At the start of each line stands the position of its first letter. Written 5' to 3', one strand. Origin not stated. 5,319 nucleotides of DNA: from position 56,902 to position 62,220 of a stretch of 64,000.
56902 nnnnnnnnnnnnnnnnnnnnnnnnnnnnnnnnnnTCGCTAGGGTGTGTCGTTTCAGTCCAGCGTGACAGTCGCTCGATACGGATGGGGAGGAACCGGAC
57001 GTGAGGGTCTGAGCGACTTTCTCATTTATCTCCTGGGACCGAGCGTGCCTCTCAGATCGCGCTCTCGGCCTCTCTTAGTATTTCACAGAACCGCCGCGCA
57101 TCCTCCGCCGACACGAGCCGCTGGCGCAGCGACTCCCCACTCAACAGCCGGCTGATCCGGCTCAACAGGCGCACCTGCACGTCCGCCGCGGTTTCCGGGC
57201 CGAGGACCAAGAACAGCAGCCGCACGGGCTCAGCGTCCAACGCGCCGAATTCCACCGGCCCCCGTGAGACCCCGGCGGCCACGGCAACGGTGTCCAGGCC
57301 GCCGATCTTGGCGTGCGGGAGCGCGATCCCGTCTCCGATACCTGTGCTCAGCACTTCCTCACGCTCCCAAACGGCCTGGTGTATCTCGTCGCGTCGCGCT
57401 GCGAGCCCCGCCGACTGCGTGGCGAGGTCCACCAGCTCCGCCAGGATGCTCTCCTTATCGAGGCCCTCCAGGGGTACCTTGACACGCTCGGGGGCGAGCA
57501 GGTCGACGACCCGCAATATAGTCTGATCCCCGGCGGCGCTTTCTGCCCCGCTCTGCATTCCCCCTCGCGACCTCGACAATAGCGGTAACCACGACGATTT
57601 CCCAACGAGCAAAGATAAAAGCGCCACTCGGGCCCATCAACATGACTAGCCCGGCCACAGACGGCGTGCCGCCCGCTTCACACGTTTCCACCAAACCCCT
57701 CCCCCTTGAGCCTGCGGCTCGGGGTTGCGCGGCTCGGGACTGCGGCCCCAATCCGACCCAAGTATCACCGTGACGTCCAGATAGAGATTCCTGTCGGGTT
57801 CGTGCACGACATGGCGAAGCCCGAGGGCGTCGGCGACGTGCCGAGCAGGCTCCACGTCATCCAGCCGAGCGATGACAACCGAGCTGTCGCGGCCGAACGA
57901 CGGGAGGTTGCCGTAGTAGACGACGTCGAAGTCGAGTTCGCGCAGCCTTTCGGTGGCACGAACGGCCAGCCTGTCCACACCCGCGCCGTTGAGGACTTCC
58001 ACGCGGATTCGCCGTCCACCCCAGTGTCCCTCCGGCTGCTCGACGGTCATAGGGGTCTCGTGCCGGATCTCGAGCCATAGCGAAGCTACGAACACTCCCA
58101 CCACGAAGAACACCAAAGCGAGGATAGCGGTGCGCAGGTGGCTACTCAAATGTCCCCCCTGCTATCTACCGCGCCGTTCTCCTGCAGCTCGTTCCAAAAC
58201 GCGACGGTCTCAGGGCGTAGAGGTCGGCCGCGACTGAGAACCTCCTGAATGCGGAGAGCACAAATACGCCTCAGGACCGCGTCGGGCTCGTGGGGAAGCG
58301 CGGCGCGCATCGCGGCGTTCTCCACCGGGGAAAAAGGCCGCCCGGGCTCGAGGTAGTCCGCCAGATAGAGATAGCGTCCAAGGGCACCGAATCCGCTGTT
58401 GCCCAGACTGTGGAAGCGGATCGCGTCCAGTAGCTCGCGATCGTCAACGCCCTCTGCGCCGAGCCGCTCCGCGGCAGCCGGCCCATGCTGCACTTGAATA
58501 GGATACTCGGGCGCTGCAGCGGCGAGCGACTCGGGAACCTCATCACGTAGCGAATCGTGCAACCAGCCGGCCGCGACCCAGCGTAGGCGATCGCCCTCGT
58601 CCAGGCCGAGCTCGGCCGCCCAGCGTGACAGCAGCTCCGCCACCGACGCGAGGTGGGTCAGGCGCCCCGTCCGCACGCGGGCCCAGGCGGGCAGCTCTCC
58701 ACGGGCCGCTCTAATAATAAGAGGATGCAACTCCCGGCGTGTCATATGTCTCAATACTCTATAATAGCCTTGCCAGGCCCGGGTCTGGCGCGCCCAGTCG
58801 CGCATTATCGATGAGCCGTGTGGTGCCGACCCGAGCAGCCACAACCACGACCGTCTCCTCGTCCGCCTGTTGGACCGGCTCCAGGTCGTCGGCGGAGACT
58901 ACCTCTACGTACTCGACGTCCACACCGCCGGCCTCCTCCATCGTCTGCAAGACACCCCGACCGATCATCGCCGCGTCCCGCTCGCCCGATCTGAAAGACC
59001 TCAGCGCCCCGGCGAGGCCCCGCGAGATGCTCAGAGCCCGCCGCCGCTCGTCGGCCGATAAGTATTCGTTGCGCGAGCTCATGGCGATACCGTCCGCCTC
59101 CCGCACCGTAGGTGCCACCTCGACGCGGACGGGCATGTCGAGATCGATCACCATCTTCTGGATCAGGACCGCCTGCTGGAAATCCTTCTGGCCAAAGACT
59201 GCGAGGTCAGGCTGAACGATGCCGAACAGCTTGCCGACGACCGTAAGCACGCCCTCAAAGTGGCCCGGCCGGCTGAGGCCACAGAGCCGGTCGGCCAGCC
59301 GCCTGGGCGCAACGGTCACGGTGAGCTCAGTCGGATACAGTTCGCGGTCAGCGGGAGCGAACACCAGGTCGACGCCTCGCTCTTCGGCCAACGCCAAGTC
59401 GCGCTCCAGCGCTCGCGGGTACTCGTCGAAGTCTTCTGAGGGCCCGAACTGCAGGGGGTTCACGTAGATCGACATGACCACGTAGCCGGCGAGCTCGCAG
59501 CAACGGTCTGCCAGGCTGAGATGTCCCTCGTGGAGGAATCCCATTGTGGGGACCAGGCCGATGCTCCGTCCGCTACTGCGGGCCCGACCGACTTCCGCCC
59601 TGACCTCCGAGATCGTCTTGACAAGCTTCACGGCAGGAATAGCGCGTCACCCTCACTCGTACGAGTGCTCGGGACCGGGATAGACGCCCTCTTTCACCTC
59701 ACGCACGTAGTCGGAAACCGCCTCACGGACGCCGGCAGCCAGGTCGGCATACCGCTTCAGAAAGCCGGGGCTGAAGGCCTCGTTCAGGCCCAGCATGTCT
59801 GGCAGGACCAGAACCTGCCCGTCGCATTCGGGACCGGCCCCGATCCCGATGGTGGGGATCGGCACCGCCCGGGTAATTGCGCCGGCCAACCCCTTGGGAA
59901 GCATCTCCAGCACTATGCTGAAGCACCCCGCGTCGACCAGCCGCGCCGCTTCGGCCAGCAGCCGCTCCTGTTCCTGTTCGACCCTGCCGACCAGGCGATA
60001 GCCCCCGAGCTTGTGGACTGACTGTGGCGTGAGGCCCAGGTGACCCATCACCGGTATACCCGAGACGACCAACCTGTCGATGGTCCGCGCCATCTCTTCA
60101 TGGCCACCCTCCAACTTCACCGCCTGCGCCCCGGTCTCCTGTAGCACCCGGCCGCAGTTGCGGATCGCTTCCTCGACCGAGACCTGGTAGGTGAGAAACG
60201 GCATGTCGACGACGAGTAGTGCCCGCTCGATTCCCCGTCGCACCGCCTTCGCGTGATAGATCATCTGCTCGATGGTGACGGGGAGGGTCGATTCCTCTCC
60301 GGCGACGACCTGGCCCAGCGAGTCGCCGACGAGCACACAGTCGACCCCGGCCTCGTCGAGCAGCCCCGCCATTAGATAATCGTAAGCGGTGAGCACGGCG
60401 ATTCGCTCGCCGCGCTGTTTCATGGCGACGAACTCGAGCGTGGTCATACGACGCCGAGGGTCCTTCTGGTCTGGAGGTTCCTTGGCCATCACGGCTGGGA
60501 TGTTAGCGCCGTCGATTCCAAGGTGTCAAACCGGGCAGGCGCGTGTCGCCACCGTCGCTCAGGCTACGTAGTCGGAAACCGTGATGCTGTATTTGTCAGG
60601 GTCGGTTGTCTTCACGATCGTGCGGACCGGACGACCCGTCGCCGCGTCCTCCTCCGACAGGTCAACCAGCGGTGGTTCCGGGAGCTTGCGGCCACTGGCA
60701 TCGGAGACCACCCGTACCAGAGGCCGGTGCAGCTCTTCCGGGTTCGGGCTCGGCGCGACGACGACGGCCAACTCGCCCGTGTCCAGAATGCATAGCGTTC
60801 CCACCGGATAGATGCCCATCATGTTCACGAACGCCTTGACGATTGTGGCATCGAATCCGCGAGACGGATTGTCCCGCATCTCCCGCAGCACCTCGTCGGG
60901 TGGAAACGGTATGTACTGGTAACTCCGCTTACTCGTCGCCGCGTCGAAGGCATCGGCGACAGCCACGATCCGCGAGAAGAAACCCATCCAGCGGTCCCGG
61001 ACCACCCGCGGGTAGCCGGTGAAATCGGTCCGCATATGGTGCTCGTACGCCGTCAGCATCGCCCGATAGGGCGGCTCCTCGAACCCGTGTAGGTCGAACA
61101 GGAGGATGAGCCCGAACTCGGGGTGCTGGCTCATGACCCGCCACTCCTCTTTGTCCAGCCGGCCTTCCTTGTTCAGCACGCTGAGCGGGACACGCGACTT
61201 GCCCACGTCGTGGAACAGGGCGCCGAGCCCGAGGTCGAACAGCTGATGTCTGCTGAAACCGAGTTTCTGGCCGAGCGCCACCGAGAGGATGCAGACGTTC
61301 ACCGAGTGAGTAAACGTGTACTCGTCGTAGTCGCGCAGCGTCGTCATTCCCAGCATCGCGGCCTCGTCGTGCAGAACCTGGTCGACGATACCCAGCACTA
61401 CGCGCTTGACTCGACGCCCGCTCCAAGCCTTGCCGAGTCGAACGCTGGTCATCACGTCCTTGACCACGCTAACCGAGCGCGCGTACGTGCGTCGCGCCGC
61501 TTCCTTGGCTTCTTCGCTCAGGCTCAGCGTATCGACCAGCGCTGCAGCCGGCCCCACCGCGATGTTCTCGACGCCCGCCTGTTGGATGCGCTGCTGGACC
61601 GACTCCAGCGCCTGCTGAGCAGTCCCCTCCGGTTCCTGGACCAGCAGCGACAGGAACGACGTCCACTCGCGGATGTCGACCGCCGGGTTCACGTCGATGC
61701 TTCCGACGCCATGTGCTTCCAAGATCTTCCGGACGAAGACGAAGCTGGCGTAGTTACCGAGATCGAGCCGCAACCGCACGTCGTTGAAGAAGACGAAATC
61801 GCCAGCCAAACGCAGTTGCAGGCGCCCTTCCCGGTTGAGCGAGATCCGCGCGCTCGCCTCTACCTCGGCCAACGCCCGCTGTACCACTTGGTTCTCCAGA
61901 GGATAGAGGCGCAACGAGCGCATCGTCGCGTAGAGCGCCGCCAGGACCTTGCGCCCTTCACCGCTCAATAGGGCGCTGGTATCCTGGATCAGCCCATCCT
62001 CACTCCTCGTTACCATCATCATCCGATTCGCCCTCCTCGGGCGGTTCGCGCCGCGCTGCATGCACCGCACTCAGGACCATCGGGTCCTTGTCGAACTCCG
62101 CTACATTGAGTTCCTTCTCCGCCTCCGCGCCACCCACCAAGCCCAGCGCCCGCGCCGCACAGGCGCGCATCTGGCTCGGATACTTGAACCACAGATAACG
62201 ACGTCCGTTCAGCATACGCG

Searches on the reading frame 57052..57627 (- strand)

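Call 45: search_protein_families(library=pfam, proteins=[window:57052-57627:-], max_evalue=0.001)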
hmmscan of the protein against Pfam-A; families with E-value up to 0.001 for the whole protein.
window:57052-57627:- (191 aa): 1 family
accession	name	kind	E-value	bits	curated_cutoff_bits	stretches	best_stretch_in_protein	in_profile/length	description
PF00359.27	PTS_EIIA_2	-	1.4e-27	96.9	27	1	43-186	2-143/144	Phosphoenolpyruvate-dependent sugar phosphotransferase system, EIIA 2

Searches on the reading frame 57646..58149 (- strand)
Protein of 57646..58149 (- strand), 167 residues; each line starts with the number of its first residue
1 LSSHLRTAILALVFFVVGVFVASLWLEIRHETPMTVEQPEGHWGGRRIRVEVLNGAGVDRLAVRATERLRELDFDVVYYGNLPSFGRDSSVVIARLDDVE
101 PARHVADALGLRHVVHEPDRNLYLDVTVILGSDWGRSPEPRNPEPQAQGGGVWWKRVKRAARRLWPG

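Call 67: search_protein_families(library=pfam, proteins=[window:57646-58149:-], max_evalue=0.001)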
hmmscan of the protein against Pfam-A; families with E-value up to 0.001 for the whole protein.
window:57646-58149:- (167 aa): 1 family
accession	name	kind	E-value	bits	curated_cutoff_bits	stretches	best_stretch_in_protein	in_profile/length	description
PF13399.11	LytR_C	-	3.4e-14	54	22.2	1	47-134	1-86/86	LytR cell envelope-related transcriptional attenuator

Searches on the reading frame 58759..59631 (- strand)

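Call 45: search_protein_families(library=pfam, proteins=[window:58759-59631:-], max_evalue=0.001)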
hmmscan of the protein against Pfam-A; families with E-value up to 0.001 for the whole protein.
window:58759-59631:- (290 aa): 1 family
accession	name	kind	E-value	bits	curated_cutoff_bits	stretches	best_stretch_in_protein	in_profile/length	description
PF02569.21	Pantoate_ligase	-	8.8e-100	333.7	20.7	1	3-277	2-267/268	Pantoate-beta-alanine ligase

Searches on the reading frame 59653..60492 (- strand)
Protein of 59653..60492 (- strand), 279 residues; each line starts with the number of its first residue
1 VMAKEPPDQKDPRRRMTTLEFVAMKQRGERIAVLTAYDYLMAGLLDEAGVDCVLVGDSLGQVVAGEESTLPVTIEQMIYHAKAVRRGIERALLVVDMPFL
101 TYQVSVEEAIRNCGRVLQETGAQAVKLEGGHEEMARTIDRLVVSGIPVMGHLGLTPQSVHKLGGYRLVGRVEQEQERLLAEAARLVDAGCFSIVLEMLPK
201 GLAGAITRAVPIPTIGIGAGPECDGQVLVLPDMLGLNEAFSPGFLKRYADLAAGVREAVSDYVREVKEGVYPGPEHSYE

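Call 67: search_protein_families(library=pfam, proteins=[window:59653-60492:-], max_evalue=0.001)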
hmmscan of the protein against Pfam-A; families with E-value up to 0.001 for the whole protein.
window:59653-60492:- (279 aa): 1 family
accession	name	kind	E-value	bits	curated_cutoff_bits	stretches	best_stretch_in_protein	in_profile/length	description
PF02548.21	Pantoate_transf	-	1.8e-112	375.4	28.7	1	15-273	1-258/259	Ketopantoate hydroxymethyltransferase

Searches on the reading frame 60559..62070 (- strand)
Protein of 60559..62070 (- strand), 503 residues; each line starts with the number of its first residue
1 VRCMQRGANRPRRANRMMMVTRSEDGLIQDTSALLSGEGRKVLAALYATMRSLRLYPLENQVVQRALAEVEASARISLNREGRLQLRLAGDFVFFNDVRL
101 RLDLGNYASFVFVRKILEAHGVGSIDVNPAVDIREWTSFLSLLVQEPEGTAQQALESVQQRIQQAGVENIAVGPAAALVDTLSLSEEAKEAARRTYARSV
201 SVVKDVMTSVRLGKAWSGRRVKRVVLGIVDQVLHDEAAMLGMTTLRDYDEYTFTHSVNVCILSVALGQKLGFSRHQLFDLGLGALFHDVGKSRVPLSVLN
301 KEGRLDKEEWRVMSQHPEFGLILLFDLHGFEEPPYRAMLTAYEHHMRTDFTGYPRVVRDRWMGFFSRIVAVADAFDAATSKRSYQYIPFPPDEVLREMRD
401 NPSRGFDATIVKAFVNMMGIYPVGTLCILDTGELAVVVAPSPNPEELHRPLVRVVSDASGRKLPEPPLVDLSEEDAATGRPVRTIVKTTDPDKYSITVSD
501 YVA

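Call 67: search_protein_families(library=pfam, proteins=[window:60559-62070:-], max_evalue=0.001)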
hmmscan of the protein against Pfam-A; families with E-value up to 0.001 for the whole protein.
window:60559-62070:- (503 aa): 2 families
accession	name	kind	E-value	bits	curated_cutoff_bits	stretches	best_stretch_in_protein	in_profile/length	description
PF13487.12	HD_5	-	1.8e-17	64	27.2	1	245-409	7-169/170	HD domain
PF01966.28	HD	-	6.2e-11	43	22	1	252-377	1-115/116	HD domain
